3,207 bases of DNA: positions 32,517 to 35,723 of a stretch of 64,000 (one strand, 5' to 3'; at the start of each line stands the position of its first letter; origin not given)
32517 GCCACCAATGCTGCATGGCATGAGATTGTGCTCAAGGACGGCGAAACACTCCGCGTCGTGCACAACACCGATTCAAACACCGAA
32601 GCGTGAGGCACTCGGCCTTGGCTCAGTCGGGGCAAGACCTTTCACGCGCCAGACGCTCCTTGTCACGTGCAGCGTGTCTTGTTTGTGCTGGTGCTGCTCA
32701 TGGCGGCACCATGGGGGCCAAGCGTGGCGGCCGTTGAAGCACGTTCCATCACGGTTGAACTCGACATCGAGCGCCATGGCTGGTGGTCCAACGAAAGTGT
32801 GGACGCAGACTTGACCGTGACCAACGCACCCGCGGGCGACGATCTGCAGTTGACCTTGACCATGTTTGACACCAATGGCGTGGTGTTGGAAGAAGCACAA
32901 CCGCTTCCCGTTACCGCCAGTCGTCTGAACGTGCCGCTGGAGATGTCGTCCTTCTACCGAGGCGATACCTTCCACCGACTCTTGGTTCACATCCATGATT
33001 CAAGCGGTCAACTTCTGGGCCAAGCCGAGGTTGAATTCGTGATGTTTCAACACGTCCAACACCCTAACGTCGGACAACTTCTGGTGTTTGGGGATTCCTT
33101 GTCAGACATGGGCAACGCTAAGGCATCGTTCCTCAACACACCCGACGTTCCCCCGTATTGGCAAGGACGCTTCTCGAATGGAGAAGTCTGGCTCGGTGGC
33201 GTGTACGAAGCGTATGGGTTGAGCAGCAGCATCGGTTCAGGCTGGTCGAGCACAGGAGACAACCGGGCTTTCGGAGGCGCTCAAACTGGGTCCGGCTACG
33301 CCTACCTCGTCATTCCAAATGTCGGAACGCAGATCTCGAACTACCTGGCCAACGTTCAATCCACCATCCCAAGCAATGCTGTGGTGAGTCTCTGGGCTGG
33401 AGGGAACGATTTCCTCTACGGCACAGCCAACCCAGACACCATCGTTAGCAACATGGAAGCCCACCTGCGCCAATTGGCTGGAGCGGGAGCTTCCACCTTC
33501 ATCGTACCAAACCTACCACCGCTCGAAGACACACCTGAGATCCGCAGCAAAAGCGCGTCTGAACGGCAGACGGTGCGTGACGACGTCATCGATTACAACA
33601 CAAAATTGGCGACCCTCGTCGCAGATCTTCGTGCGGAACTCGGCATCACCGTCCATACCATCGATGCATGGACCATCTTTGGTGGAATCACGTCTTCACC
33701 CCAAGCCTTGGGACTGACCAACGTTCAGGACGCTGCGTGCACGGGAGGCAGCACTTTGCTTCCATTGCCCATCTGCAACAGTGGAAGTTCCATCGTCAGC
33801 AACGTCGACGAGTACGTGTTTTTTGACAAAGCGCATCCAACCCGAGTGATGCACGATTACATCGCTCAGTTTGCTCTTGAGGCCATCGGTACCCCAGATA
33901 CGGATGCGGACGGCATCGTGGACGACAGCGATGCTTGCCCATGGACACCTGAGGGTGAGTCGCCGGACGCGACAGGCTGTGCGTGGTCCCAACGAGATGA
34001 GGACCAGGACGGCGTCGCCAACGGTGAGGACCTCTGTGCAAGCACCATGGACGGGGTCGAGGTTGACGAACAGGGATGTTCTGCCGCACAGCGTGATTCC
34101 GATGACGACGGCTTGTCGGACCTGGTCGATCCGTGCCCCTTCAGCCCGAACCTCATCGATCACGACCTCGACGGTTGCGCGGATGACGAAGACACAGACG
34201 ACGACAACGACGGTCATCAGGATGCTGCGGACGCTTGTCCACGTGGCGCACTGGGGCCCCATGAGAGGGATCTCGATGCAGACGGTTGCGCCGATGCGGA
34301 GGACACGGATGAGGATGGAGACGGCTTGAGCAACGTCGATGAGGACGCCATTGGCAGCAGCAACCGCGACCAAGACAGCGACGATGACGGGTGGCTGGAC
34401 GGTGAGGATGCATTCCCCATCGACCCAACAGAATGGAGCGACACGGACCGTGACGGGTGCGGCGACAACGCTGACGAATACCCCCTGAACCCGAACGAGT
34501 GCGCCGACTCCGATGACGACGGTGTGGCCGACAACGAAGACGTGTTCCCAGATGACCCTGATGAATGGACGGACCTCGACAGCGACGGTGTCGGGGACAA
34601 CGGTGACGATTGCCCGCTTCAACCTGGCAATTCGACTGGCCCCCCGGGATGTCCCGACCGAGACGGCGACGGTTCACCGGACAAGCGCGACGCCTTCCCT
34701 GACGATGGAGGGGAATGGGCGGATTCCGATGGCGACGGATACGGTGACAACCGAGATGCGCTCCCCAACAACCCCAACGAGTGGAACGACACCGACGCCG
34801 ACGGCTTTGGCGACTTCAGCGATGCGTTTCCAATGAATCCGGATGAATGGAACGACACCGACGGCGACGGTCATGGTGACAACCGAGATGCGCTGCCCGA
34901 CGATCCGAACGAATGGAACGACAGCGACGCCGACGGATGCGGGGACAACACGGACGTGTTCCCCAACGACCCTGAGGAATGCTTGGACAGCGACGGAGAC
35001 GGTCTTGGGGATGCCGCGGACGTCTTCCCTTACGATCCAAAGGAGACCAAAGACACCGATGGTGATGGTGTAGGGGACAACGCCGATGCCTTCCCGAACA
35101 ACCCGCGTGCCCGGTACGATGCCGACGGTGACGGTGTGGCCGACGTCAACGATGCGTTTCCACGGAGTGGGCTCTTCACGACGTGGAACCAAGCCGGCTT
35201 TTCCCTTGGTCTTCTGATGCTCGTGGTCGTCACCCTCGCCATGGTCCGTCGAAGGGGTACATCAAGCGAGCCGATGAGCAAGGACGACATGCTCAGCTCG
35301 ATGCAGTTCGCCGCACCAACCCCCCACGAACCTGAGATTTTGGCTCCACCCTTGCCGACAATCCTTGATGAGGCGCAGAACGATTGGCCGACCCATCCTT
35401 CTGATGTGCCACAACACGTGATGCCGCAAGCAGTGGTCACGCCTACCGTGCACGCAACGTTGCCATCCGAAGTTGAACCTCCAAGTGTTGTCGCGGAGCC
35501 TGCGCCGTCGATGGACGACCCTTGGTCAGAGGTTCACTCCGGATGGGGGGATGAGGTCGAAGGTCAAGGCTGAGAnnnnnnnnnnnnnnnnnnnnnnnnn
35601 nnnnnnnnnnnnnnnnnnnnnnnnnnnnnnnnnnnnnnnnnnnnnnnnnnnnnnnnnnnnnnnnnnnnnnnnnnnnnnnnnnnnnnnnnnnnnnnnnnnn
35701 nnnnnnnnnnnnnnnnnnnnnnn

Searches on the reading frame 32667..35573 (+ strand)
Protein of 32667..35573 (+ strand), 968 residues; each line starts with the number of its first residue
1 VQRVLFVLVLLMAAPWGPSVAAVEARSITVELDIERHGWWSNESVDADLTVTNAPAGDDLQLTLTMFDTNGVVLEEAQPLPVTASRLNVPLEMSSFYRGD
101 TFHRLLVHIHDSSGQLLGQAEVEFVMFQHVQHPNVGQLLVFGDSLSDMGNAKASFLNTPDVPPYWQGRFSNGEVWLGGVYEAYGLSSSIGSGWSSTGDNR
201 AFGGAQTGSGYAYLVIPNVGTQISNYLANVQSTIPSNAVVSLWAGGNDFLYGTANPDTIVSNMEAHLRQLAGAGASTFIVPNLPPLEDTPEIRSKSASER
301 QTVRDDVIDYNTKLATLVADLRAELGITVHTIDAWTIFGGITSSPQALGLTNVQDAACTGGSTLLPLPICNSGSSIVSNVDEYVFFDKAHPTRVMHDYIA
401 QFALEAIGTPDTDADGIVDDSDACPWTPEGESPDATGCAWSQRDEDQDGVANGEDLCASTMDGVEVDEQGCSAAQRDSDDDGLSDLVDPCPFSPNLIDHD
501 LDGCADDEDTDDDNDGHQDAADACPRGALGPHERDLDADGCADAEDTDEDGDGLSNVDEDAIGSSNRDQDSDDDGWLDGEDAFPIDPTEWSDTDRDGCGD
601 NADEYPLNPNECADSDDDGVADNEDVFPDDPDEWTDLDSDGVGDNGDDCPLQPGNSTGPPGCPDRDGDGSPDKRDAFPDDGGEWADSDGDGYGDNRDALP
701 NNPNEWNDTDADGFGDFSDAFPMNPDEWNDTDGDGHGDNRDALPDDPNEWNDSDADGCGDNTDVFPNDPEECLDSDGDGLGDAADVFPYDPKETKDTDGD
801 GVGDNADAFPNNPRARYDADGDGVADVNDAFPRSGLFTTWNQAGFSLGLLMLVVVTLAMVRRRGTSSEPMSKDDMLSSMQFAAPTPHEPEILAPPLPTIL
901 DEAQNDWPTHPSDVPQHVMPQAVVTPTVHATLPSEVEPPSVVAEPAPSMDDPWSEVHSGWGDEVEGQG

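Call 11: search_protein_families(library=ncbifam, proteins=[window:32667-35573:+], max_evalue=10)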
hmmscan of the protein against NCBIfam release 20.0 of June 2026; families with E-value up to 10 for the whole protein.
window:32667-35573:+ (968 aa): 6 families
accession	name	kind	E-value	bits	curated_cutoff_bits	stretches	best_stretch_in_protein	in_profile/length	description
NF045906.1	LysophlipPlaALeg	equivalog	2.9e-29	102.2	450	1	125-405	11-297/305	GDSL family lysophospholipase PlaA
NF045907.1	LplActasePlaCLeg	equivalog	1.4e-15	57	700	4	214-357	188-341/429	lysophospholipase/glycerophospholipid:cholesterol acyltransferase PlaC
NF047638.1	throspo3_MtsC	equivalog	2.8e-10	39.7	350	3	411-578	89-262/428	cell-cell cohesion MYXO-CTERM protein MtsC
NF011908.0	PRK15381.1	equivalog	9.9e-10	37.8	444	1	128-401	135-395/408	type III secretion system effector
NF041609.1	esterase_EstP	equivalog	1.1e-09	37.3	1000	1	136-410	29-330/642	esterase EstP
NF047639.1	throspo3_MtsD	equivalog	0.0019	16.4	800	1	698-828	382-519/651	cell-cell cohesion protein MtsD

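Call 35: find_homologous_proteins(query=window:32667-35573:+, max_evalue=1e-20)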
Query window:32667-35573:+ (968 aa): 244 proteins with E <= 1e-20 among 8000 candidates; the best 120 are listed.
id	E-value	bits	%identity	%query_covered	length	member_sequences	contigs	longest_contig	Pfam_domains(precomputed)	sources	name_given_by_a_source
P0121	0.0e+0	2236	100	100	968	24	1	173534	PF02412.24,PF00657.29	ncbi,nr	ncbi:MAG: hypothetical protein CMB41_08130 [Euryarchaeota archaeon]|nr:hypothetical protein [Euryarc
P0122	0.0e+0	1827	82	100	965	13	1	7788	PF02412.24,PF00657.29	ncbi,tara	tara:strand:+ start:3602 stop:6499 length:2898 start_codon:yes stop_codon:yes gene_type:complete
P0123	0.0e+0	1538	71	99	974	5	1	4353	PF02412.24,PF00657.29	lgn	-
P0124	0.0e+0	1508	74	93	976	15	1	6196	PF00657.29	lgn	-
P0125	0.0e+0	1498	72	96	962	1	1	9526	PF00657.29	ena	-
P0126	0.0e+0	1493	73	96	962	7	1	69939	PF00657.29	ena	-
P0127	0.0e+0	1477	72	96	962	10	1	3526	PF00657.29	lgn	-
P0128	0.0e+0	1285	61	98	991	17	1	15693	PF02412.24,PF13472.13,PF00657.29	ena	-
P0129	0.0e+0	1277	60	99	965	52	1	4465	PF02412.24,PF13472.13,PF00657.29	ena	-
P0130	0.0e+0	1274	61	97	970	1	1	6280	PF13472.13,PF00657.29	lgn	-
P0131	0.0e+0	1272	60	99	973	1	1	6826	PF00657.29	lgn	-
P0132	0.0e+0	1270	64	92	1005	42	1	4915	PF00657.29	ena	-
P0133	0.0e+0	1265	60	99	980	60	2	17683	PF13472.13,PF00657.29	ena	-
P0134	0.0e+0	1263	59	99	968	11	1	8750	PF13472.13,PF00657.29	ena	-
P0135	0.0e+0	1259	59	99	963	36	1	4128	PF13472.13,PF00657.29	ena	-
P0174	0.0e+0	1052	55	88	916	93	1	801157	PF13472.13,PF00657.29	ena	-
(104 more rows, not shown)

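Call 43: find_encoding_contigs(protein=P0174, flank=10000, max_places=1)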
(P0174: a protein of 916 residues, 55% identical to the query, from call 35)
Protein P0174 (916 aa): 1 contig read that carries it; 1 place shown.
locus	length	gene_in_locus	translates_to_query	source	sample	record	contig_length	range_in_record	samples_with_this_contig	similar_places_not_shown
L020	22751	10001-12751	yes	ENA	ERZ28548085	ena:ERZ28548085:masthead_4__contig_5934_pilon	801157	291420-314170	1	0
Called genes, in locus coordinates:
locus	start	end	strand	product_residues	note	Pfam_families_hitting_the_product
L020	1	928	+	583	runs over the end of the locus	-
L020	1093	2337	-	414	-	-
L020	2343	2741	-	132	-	-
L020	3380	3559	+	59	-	-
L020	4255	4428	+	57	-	PF02492:cobW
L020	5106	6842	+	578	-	PF00515:TPR_1 (faint), PF07719:TPR_2 (faint), PF13432:TPR_16 (faint)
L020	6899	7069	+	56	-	-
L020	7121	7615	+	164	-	-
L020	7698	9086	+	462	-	PF13000:Acatn (weak), PF03092:BT1, PF07690:MFS_1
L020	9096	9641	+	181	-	-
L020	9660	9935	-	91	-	PF13833:EF-hand_8 (faint), PF13405:EF-hand_6 (faint), PF00036:EF-hand_1 (faint), PF13499:EF-hand_7, PF13202:EF-hand_5 (faint)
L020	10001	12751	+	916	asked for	PF00657:Lipase_GDSL, PF13472:Lipase_GDSL_2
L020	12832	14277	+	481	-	-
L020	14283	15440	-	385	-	PF00487:FA_desaturase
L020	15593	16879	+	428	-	PF00924:MS_channel_2nd, PF21082:MS_channel_3rd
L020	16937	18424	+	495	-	PF01409:tRNA-synt_2d, PF17759:tRNA_synthFbeta (faint), PF00152:tRNA-synt_2 (faint)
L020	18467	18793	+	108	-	PF01906:YbjQ_1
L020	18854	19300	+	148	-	PF01906:YbjQ_1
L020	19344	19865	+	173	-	PF01130:CD36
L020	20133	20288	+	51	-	-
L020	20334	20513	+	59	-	-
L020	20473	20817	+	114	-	-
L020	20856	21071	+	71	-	-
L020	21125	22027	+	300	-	-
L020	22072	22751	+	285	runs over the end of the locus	-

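Call 44: find_encoding_contigs(protein=P0126, flank=10000, max_places=1)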
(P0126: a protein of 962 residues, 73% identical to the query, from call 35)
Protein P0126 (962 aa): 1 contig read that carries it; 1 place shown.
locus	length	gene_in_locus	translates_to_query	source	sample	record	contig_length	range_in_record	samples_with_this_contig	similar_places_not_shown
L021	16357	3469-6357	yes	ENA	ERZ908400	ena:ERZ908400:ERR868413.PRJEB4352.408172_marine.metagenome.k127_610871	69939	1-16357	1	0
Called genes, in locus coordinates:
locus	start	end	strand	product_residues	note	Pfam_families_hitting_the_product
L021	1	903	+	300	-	?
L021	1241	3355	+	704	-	PF14240:YHYH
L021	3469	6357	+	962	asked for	PF00657:Lipase_GDSL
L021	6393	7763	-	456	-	PF02881:SRP54_N, PF00448:SRP54, PF13401:AAA_22 (weak), PF01656:CbiA (faint), PF02978:SRP_SPB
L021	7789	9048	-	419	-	PF01656:CbiA, PF02374:ArsA_ATPase, PF10609:ParA (faint), PF13614:AAA_31 (weak)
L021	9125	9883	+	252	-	-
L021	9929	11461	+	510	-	PF01841:Transglut_core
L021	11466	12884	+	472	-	PF02254:TrkA_N, PF13241:NAD_binding_7 (faint), PF02254:TrkA_N, PF02080:TrkA_C (weak)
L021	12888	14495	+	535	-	PF02386:TrkH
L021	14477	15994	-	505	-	PF13191:AAA_16, PF00004:AAA, PF07728:AAA_5 (faint)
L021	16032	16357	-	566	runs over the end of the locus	PF00587:tRNA-synt_2b (weak), PF03129:HGTP_anticodon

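Call 46: search_protein_families(library=ncbifam, proteins=[L021:1241-3355:+, L020:21125-22027:+, L020:12832-14277:+, L020:5106-6842:+], max_evalue=10)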
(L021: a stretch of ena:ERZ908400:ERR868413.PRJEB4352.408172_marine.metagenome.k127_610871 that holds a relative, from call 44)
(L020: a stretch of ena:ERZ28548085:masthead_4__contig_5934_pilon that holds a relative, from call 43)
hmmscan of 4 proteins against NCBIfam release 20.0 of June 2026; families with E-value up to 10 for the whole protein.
L021:1241-3355:+ (704 aa): 1 family
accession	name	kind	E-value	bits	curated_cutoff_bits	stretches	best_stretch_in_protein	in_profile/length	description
NF045500.1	Omp28_seleno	equivalog_domain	0.27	10.6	200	1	291-329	269-309/377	Omp28-related selenoprotein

L020:21125-22027:+ (300 aa): 0 families

L020:12832-14277:+ (481 aa): 1 family
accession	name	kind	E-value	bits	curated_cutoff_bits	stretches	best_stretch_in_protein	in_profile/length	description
NF045728.1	glycosyl_F510_1955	equivalog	0.00021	20.6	175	2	225-307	99-173/246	F510_1955 family glycosylhydrolase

L020:5106-6842:+ (578 aa): 2 families
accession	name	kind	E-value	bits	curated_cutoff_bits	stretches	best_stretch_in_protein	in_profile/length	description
NF052415.1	T3SS_chap_SctY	equivalog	0.053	14.1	70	0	493-557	10-74/106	type III secretion apparatus assembly chaperone SctY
TIGR04510.1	mod_pep_cyc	subfamily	0.095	11.2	400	1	25-72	401-448/814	putative peptide modification system cyclase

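Call 48: find_homologous_proteins(query=L021:1241-3352:+, max_evalue=1e-10)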
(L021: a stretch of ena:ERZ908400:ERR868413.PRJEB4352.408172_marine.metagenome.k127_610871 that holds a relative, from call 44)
Query L021:1241-3352:+ (704 aa): 573 proteins with E <= 1e-10 among 8000 candidates; the best 120 are listed.
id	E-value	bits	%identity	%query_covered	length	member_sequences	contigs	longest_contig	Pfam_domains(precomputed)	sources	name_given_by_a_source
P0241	0.0e+0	1606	97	100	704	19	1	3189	PF14240.12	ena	-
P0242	0.0e+0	1454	80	100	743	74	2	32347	PF14240.12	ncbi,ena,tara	tara:strand:- start:4198 stop:6429 length:2232 start_codon:yes stop_codon:yes gene_type:complete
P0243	0.0e+0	1433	84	100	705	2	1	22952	PF14240.12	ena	-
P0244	0.0e+0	1399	83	100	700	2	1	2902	PF14240.12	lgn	-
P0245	0.0e+0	1356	81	100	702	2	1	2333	PF14240.12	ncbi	ncbi:MAG: YHYH protein [Poseidonia sp.]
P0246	0.0e+0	1333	80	100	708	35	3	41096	PF14240.12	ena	-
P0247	0.0e+0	1331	79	100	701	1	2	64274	PF14240.12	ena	-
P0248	0.0e+0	1047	78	70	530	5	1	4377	PF14240.12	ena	-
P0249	3.2e-275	933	54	99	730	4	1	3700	PF14240.12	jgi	-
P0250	1.6e-268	911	55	99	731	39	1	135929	PF14240.12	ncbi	-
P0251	2.6e-245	834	61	77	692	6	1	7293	PF14240.12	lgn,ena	-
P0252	3.7e-241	821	59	78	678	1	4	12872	PF14240.12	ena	-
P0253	2.1e-237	808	60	70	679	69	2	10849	PF14240.12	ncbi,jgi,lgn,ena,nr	ncbi:MAG TPA: YHYH protein [Candidatus Thalassarchaeaceae archaeon]|nr:MAG TPA: YHYH protein [Candid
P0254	6.2e-236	803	59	78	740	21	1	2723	PF14240.12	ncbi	-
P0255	1.8e-231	789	58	78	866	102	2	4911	PF03959.20,PF14240.12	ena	-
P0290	1.1e-145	505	44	93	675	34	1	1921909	PF14240.12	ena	-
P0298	5.2e-145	503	61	53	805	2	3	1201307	PF14240.12,PF05345.19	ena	-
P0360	4.8e-143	496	57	53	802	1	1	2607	PF14240.12,PF05345.19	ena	-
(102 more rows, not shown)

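Call 61: find_encoding_contigs(protein=P0298, flank=10000, max_places=2)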
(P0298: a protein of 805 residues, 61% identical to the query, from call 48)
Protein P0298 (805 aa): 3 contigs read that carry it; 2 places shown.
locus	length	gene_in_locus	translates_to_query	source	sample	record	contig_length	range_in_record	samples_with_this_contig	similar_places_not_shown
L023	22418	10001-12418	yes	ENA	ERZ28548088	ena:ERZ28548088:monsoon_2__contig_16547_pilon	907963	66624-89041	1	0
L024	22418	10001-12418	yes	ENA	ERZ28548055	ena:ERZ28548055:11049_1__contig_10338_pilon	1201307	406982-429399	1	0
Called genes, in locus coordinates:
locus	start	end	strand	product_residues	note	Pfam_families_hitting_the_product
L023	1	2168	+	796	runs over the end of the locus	PF03477:ATP-cone, PF00317:Ribonuc_red_lgN, PF02867:Ribonuc_red_lgC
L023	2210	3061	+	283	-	PF10204:DuoxA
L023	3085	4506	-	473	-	PF00890:FAD_binding_2 (faint), PF01134:GIDA (faint), PF07992:Pyr_redox_2, PF12831:FAD_oxidored (weak), PF13738:Pyr_redox_3 (weak), PF00070:Pyr_redox, PF02852:Pyr_redox_dim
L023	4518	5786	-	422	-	PF00364:Biotin_lipoyl, PF02817:E3_binding, PF00198:2-oxoacid_dh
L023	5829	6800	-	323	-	PF02779:Transket_pyr, PF02780:Transketolase_C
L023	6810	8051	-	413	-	PF00676:E1_dh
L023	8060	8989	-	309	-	PF16881:LIAS_N, PF04055:Radical_SAM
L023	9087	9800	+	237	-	PF00106:adh_short, PF08659:KR (faint), PF13561:adh_short_C2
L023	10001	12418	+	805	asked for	PF05345:He_PIG, PF14240:YHYH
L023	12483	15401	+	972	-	-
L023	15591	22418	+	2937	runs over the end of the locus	PF01841:Transglut_core, PF01835:MG2 (faint)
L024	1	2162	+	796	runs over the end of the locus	PF03477:ATP-cone, PF00317:Ribonuc_red_lgN, PF02867:Ribonuc_red_lgC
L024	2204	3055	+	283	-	PF10204:DuoxA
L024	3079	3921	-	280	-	PF00070:Pyr_redox (weak), PF07992:Pyr_redox_2, PF02852:Pyr_redox_dim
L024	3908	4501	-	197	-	PF01134:GIDA (weak), PF07992:Pyr_redox_2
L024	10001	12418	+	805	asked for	PF05345:He_PIG, PF14240:YHYH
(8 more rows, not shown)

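Call 62: find_encoding_contigs(protein=P0290, flank=10000, max_places=1)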
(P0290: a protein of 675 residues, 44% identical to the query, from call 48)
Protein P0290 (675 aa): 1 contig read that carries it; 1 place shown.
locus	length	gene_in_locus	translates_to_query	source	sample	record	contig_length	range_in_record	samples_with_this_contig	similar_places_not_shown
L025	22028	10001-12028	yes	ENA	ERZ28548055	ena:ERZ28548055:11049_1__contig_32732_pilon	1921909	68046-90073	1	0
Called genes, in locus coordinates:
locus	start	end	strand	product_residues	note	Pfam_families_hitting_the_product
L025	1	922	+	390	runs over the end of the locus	PF00285:Citrate_synt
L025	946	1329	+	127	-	-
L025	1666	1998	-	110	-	PF03009:GDPD (weak)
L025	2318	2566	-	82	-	-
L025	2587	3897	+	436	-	PF11700:ATG22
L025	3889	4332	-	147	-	PF00902:TatC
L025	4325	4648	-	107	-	-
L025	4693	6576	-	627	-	PF02811:PHP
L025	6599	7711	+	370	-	-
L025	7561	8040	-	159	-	PF00903:Glyoxalase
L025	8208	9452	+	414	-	PF00155:Aminotran_1_2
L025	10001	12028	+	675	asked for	PF14240:YHYH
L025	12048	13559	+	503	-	PF01409:tRNA-synt_2d, PF00152:tRNA-synt_2 (faint)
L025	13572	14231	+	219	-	-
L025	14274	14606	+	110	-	PF01906:YbjQ_1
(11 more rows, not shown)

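Call 74: find_related_loci(query=A4, collection=metagenome_contigs, flank=10000)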
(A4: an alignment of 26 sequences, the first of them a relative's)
Query A4 (704 aa) in metagenome_contigs; peptide patterns used: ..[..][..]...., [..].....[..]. (x = any residue, [..] = any of these).
434 stretches matched a pattern; 327 encode a relative of the query (tblastn E <= 1e-3); the best 80 are kept; 80 distinct loci.
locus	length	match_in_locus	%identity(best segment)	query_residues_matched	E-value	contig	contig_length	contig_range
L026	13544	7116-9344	80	1-704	0e+0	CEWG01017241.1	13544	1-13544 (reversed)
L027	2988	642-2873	78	2-704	0e+0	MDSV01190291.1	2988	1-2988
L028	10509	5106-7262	54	8-703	0e+0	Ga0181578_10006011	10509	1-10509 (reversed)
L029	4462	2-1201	87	303-703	0e+0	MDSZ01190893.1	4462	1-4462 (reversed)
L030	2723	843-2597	59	158-704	0e+0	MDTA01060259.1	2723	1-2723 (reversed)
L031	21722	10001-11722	59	165-704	0e+0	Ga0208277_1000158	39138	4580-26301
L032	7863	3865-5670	58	133-704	0e+0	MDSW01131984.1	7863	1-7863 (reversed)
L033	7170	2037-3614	60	158-651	0e+0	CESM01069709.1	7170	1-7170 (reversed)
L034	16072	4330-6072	58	159-704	0e+0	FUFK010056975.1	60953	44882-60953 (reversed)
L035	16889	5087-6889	57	140-704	0e+0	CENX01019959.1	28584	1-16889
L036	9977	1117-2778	60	158-678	0e+0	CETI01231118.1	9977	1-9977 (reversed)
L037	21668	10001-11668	58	136-651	0e+0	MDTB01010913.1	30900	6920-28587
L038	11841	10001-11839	53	8-593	0e+0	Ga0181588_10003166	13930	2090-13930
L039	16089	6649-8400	56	135-704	0e+0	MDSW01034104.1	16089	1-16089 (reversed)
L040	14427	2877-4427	57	165-651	0e+0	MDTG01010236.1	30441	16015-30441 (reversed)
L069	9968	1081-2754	60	27-703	9e-132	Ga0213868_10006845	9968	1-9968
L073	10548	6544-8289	58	12-704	9e-131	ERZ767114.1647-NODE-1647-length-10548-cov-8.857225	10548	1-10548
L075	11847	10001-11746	60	12-704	2e-130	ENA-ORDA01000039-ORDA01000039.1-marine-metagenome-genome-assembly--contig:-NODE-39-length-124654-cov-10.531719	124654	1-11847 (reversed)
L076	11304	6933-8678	58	12-704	3e-130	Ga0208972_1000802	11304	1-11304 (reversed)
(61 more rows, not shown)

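Call 77: search_protein_families(library=ncbifam, proteins=[L069:7165-9879:+, L075:4498-6642:-], max_evalue=10)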
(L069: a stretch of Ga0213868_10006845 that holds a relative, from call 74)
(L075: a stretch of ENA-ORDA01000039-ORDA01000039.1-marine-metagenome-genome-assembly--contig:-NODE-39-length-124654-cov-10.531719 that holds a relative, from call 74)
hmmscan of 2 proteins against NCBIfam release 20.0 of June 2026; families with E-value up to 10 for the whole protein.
L069:7165-9879:+ (905 aa): 7 families
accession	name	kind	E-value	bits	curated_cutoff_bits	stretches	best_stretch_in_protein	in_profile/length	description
NF042425.1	Amuc_1099_fam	equivalog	9.8e-07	28.6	50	2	718-751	122-155/321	Amuc_1099 family pilus-like system protein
NF053612.1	anchor_PA1041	equivalog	0.00034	20.6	250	1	643-684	66-105/236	PA1041 family peptidoglycan-binding anchor lipoprotein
NF053691.1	BamM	equivalog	0.00036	19.6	315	1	655-741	226-295/376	BamM family beta-barrel-assembly machinery protein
NF041762.1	diheme_GEGP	equivalog_domain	0.0036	16.5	300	1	723-755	94-126/359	GEGP motif-containing diheme protein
TIGR04126.1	PGF_CTERM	domain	0.0063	16.2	24.5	1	880-902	5-27/28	PGF-CTERM sorting domain-containing protein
TIGR01089.1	fucI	equivalog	0.043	12.2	850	1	806-864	37-94/587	L-fucose isomerase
NF045529.2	Heimdall-CTERM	domain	4.4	7.9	24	1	880-903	2-26/26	Heimdall-CTERM domain-containing surface protein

L075:4498-6642:- (715 aa): 2 families
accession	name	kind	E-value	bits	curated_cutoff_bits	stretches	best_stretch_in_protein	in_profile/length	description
TIGR04126.1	PGF_CTERM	domain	1.4e-05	24.6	24.5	1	686-713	1-28/28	PGF-CTERM sorting domain-containing protein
NF045529.2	Heimdall-CTERM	domain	0.44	11.1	24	1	689-714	1-26/26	Heimdall-CTERM domain-containing surface protein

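Call 78: search_protein_families(library=pfam, proteins=[L069:7165-9879:+, L075:4498-6642:-], max_evalue=1)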
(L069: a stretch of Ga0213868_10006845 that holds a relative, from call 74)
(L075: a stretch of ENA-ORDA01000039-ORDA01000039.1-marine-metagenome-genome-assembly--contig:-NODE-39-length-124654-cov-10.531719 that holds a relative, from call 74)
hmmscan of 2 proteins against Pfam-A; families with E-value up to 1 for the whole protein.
L069:7165-9879:+ (905 aa): 4 families
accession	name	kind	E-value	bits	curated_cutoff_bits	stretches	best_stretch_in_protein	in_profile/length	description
PF18204.6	PGF-CTERM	-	0.00045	20.5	18.8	1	880-902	1-23/23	PGF-CTERM motif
PF10988.14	DUF2807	-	0.069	13.3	24.2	0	396-432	93-129/181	Putative auto-transporter adhesin, head GIN domain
PF06970.17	RepA_N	-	0.085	13.2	30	0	179-207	38-65/76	Replication initiator protein A (RepA) N-terminus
PF18957.6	RibLong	-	0.18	13.1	27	1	780-866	7-87/93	Long Rib domain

L075:4498-6642:- (715 aa): 4 families
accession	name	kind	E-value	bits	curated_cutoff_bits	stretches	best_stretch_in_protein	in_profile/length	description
PF05787.19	PhoX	-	1.1e-30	107.7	24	1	195-556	151-468/515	Alkaline phosphatase PhoX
PF11429.13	Colicin_D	-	0.021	15.6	25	1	419-486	7-77/84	Colicin D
PF06715.18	Gp5_C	-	0.18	12.5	20.4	1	545-563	4-21/24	Gp5 C-terminal repeat (3 copies)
PF18204.6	PGF-CTERM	-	0.18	12.3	18.8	1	690-706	1-17/23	PGF-CTERM motif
